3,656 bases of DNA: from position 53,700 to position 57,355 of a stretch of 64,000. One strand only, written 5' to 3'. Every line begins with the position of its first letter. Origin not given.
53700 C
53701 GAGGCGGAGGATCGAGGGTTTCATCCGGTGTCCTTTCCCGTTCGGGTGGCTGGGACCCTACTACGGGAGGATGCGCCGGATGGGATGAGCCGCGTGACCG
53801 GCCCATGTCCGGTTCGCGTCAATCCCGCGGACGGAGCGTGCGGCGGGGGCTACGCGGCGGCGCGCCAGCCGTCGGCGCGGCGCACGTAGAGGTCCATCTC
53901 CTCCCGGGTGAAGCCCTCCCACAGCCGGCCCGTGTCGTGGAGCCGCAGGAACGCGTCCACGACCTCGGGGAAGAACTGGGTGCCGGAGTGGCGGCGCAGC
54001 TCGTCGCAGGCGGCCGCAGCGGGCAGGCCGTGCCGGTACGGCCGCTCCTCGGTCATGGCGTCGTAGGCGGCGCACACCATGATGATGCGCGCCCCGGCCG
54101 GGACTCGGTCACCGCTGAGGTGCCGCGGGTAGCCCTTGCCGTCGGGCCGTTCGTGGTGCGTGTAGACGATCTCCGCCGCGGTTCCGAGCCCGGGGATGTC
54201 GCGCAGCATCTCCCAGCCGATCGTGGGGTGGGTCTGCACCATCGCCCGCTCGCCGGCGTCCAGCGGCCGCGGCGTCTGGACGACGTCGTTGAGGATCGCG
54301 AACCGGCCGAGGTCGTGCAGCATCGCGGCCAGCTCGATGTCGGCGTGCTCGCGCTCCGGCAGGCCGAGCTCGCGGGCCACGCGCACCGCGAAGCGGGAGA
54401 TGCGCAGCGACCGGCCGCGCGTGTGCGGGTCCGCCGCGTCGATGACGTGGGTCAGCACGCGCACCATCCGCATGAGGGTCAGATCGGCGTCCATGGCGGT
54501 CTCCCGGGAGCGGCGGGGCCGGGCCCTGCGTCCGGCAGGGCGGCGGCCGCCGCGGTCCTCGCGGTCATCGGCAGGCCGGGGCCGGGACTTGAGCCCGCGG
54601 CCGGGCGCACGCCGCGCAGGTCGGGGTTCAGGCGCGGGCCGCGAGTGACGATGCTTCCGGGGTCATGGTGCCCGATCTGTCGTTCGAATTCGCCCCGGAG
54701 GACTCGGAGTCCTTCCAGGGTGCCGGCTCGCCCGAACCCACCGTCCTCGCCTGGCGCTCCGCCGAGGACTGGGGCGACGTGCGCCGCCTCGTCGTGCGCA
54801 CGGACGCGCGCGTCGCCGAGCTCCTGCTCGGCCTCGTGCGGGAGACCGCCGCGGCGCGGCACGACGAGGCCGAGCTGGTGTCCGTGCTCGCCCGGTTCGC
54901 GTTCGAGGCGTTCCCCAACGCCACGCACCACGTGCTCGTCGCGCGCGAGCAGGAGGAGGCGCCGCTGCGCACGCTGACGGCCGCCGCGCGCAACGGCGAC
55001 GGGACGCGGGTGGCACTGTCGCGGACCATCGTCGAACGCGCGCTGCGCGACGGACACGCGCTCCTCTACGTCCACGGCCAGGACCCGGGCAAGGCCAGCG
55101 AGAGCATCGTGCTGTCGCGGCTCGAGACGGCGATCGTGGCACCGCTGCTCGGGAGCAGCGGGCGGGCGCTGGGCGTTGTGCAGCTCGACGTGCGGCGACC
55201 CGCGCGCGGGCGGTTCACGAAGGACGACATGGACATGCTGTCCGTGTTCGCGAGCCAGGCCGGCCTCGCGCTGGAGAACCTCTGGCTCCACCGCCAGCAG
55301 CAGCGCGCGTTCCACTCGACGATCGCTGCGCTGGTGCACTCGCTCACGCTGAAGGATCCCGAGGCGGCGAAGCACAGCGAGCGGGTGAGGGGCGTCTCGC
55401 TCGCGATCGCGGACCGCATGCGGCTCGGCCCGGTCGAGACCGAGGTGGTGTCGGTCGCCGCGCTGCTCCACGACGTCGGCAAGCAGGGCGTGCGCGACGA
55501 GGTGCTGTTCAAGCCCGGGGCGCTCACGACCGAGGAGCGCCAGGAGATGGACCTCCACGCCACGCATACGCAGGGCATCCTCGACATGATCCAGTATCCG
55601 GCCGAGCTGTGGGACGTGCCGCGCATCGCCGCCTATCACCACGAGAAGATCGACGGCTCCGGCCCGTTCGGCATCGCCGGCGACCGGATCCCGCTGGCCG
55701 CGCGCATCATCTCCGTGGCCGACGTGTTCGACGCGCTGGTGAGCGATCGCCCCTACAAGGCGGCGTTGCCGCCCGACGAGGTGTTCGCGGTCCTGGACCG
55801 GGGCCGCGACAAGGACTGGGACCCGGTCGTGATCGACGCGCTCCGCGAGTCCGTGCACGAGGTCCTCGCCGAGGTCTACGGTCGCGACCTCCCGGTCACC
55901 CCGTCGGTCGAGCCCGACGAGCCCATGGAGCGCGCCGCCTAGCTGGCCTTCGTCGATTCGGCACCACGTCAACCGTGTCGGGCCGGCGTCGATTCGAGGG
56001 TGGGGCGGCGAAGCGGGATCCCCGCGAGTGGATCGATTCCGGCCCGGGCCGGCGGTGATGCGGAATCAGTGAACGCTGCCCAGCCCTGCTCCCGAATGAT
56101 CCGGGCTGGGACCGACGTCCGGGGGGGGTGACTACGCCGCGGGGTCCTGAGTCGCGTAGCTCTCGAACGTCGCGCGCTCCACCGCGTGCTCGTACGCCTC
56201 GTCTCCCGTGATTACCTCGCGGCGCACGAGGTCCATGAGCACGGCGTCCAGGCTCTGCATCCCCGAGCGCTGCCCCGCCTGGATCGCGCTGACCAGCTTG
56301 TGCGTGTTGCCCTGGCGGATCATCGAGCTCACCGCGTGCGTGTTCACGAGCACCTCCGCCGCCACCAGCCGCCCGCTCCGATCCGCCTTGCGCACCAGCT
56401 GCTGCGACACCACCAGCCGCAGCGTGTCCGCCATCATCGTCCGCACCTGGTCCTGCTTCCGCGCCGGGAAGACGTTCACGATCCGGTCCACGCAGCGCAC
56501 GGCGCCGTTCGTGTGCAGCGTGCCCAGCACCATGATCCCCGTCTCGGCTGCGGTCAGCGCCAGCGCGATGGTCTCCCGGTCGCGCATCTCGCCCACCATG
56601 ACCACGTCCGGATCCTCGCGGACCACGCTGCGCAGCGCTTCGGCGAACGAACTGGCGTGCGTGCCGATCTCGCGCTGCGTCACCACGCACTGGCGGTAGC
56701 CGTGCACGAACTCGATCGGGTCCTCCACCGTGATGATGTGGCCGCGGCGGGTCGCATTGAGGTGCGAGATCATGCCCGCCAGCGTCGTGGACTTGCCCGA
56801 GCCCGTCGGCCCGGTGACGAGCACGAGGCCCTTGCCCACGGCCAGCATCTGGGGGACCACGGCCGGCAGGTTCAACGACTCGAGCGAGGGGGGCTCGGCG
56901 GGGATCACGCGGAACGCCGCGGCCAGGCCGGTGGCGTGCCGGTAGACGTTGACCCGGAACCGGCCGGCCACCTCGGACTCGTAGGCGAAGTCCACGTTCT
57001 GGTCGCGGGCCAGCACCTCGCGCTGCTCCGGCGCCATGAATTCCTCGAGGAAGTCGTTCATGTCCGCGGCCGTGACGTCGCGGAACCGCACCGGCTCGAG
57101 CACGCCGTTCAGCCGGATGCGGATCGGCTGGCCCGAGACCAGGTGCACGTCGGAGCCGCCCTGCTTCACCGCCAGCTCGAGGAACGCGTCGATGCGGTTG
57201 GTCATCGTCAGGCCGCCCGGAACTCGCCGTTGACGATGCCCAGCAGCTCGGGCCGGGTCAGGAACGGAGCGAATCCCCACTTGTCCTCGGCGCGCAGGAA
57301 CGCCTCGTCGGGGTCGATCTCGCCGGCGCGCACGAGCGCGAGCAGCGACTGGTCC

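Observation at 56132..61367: Operon coupling an FHA membrane protein and a HEAT-repeat Ser/Thr kinase to two PilT-family retraction ATPases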

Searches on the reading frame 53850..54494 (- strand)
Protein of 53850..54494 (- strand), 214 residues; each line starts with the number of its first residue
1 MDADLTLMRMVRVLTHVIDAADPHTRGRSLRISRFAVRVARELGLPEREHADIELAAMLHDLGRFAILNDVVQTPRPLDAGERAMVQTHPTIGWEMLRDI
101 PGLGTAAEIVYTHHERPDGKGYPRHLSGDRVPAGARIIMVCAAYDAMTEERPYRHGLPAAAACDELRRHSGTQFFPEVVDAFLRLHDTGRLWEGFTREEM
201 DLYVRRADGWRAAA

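Call 27: search_protein_families(library=pfam, proteins=[window:53850-54494:-], max_evalue=0.01)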
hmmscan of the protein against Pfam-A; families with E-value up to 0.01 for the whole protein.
window:53850-54494:- (214 aa): 3 families
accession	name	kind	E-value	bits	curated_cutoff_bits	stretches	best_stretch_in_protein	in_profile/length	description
PF13487.12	HD_5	-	1e-33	116.9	27.2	1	13-176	2-168/170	HD domain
PF01966.28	HD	-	3.1e-13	50.5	22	1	28-147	4-116/116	HD domain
PF08668.18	HDOD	-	0.0013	18.7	22.9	1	28-71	98-139/196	HDOD domain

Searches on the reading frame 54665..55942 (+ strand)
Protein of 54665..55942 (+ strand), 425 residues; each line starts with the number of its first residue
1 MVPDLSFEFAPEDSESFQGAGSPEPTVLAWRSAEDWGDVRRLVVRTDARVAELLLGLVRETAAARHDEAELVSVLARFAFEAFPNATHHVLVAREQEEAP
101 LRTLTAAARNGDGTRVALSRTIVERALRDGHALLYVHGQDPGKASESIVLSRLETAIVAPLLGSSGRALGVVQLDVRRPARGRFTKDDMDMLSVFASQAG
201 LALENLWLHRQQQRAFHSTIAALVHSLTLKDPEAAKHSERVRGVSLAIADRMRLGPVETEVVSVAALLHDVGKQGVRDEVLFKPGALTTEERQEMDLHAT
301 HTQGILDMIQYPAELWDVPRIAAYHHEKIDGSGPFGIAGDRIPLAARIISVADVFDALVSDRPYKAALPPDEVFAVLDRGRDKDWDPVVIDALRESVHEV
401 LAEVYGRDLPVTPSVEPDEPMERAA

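Call 27: search_protein_families(library=pfam, proteins=[window:54665-55942:+], max_evalue=0.01)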
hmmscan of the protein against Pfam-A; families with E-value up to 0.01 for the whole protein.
window:54665-55942:+ (425 aa): 5 families
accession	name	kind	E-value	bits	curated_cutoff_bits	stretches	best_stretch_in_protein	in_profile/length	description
PF13487.12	HD_5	-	6.6e-31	107.8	27.2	1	226-389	6-170/170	HD domain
PF01966.28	HD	-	7.6e-17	62.1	22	1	236-357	3-115/116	HD domain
PF13185.12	GAF_2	-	4.6e-08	33.8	28.6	1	67-204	3-136/136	GAF domain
PF13492.12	GAF_3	-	9e-07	29.8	27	1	143-205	70-129/129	GAF domain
PF01590.32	GAF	-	1.1e-06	29.7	22.4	1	116-203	49-133/133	GAF domain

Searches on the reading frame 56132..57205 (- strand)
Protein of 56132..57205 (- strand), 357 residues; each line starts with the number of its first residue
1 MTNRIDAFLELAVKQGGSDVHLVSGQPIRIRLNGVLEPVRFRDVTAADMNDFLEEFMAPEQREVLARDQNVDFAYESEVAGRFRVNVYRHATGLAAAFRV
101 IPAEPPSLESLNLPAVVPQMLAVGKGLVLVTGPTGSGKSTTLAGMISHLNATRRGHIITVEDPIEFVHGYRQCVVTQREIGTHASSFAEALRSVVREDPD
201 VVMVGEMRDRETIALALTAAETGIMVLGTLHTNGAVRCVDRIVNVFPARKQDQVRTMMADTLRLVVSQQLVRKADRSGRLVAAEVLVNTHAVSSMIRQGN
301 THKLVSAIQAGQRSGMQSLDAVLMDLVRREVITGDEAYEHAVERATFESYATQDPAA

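Call 7: search_protein_families(library=pfam, proteins=[window:56132-57205:-], max_evalue=0.01)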
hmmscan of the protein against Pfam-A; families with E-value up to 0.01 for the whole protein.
window:56132-57205:- (357 aa): 13 families
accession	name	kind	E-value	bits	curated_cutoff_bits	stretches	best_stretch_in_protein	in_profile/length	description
PF00437.27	T2SSE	-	4.9e-48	164.1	24.9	1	4-290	11-288/370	Type II/IV secretion system protein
PF13191.12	AAA_16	-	0.0001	23.3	32.6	1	125-266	24-120/167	AAA ATPase domain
PF25199.1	nSTAND_NTPase5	-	0.00046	20.5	34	1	125-165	41-81/145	Novel STAND NTPase 5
PF13555.12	AAA_29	-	0.00079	19.6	27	1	125-147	22-44/61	P-loop containing region of AAA domain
PF13401.12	AAA_22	-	0.0011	19.7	27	1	124-160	4-39/130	AAA domain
PF13604.12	AAA_30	-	0.0012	19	27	1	116-207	9-97/191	AAA domain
PF00005.33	ABC_tran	-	0.0013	19.7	25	1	128-206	14-80/137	ABC transporter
PF13476.12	AAA_23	-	0.0023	19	27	1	122-143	16-37/201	AAA domain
PF13245.12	AAA_19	-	0.0042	17.7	25.1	0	122-154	8-40/134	AAA domain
PF00910.28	RNA_helicase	-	0.0043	18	21.5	0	128-186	1-64/105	RNA helicase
PF01935.23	DUF87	-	0.0053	17.3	23.2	0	129-158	27-56/220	Helicase HerA, central domain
PF13086.12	AAA_11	-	0.0068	16.6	27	0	126-271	18-94/257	AAA domain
PF01580.24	FtsK_SpoIIIE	-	0.0096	15.8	24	0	128-150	42-64/221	FtsK/SpoIIIE family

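Call 8: search_protein_families(library=ncbifam, proteins=[window:56132-57205:-], max_evalue=0.01)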
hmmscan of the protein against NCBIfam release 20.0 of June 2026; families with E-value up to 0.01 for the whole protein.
window:56132-57205:- (357 aa): 22 families
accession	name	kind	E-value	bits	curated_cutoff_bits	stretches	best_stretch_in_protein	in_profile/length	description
TIGR01420.1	pilT_fam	subfamily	8.7e-127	423.1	319.1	1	5-344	2-341/343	PilT/PilU family type 4a pilus ATPase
TIGR02524.1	dot_icm_DotB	equivalog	1.8e-50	172.1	463.3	1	4-310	5-323/358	Dot/Icm type IV secretion system ATPase DotB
NF007755.0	PRK10436.1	equivalog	9.4e-44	149.8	617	1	3-288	87-372/465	type II secretion system protein GspE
TIGR02525.1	plasmid_TraJ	equivalog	1.5e-43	149.2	368.3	1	4-287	11-314/372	plasmid transfer ATPase TraJ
TIGR02533.1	type_II_gspE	equivalog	1.8e-42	145.6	630.25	1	119-282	237-390/486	type II secretion system ATPase GspE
TIGR02538.1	type_IV_pilB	equivalog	1.8e-38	132.5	675.65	1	8-274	188-455/564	type IV-A pilus assembly ATPase PilB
NF053534.1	T4PilAsmATPsTfpB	equivalog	5.1e-35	120.9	850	1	119-274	330-475/584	type IV pilus assembly ATPase TfpB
NF041000.1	ATPase_ComGA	equivalog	4e-34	117.8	300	1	9-272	4-266/267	competence type IV pilus ATPase ComGA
NF058587.1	archaellum_moto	equivalog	5.6e-15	55.1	550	1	121-279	272-425/527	archaellum flagellar ATPase motor FlaI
TIGR02782.1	TrbB_P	equivalog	4.4e-14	52.5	304.55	1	127-288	138-294/303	P-type conjugative transfer ATPase TrbB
TIGR02788.1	VirB11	equivalog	1.4e-11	44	249.95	1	127-267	146-293/308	P-type DNA transfer ATPase VirB11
TIGR03819.1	heli_sec_ATPase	hypoth_equivalog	6.1e-11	42.1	373.15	1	124-266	177-323/340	TadA family conjugal transfer-associated ATPase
NF053672.1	bindosome_BasE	exception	3.2e-10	39.4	1000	1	112-249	257-395/512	bindosome assembly system ATPase subunit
NF010407.0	PRK13833.1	subfamily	2.3e-09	37.1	499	1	128-291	147-308/323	conjugal transfer protein TrbB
NF010425.0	PRK13851.1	equivalog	8.8e-09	34.7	461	1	122-242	159-280/344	type IV secretion system protein VirB11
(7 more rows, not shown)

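Call 23: search_solved_structures(query=window:56132-57205:-, max_evalue=1e-20, show_alignments=1)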
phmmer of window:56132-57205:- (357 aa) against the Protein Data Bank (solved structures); distinct sequences matched with E-value up to 1e-20: 24.
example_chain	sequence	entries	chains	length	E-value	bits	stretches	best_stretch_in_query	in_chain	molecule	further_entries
3jvu_A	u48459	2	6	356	2.3e-89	303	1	8-344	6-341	Twitching mobility protein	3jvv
6ojx_A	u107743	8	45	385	2e-84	286.7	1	9-336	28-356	Twitching motility pilus retraction ATPase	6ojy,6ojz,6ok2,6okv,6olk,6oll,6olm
2gsz_A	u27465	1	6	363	1.1e-83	284.4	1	8-342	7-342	twitching motility protein PilT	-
2ewv_A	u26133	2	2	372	1.1e-83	284.3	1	8-342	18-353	twitching motility protein PilT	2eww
5zfq_A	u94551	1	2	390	4.9e-83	282.2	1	9-338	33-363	Twitching motility pilus retraction protein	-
5fl3_A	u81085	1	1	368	1.7e-78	267.3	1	9-344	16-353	PILI RETRACTION PROTEIN PILT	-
9n32_A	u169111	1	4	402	1e-72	248.3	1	6-341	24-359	PilU protein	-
10my_A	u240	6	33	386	1.8e-66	227.8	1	6-339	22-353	PilT/PilU family type 4a pilus ATPase | Twitching motility protein PilT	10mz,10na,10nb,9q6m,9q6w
2eyu_A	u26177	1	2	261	2.7e-65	223.9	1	101-342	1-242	twitching motility protein PilT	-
6geb_A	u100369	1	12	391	5.3e-44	154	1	5-313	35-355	DotB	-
1p9r_A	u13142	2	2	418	4.3e-31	111.6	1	4-244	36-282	General secretion pathway protein E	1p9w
4kss_A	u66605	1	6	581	1.1e-30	110.2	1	4-244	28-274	Type II secretion system protein E, hemolysin-coregulated protein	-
4ksr_A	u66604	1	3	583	1.1e-30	110.2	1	4-244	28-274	Type II secretion system protein E, Hemolysin-coregulated protein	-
4pht_A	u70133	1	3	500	1.1e-30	110.2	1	4-244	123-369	General secretory pathway protein E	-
6gef_A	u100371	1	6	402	2.5e-29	105.7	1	92-288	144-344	Type IV secretion system protein DotB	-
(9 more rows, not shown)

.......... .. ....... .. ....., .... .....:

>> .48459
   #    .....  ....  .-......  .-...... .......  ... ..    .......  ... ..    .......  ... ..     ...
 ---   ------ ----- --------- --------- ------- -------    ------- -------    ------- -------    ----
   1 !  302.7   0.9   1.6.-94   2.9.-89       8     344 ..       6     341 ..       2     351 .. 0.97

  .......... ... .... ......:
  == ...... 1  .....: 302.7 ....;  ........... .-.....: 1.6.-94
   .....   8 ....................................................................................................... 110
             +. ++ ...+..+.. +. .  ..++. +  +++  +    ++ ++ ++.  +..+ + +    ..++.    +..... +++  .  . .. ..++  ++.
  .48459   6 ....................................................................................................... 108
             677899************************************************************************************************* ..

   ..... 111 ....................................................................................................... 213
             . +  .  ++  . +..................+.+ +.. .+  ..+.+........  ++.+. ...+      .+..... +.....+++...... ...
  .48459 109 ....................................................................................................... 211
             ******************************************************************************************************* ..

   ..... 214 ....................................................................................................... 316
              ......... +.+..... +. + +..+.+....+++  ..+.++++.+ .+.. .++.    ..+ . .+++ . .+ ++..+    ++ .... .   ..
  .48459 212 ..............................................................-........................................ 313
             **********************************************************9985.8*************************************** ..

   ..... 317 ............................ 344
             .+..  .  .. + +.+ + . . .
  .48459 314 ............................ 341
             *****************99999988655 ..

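Call 47: search_protein_families(library=padloc, proteins=[window:56132-57205:-], max_evalue=0.001)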
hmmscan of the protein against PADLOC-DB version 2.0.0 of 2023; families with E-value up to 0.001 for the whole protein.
window:56132-57205:- (357 aa): 2 families
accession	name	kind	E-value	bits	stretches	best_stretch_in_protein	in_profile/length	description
PDLC04140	mad8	-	3e-07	28.2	1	126-187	28-70/314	mads_8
PDLC04135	mad3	-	0.00024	18.8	1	121-144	18-41/374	mads_3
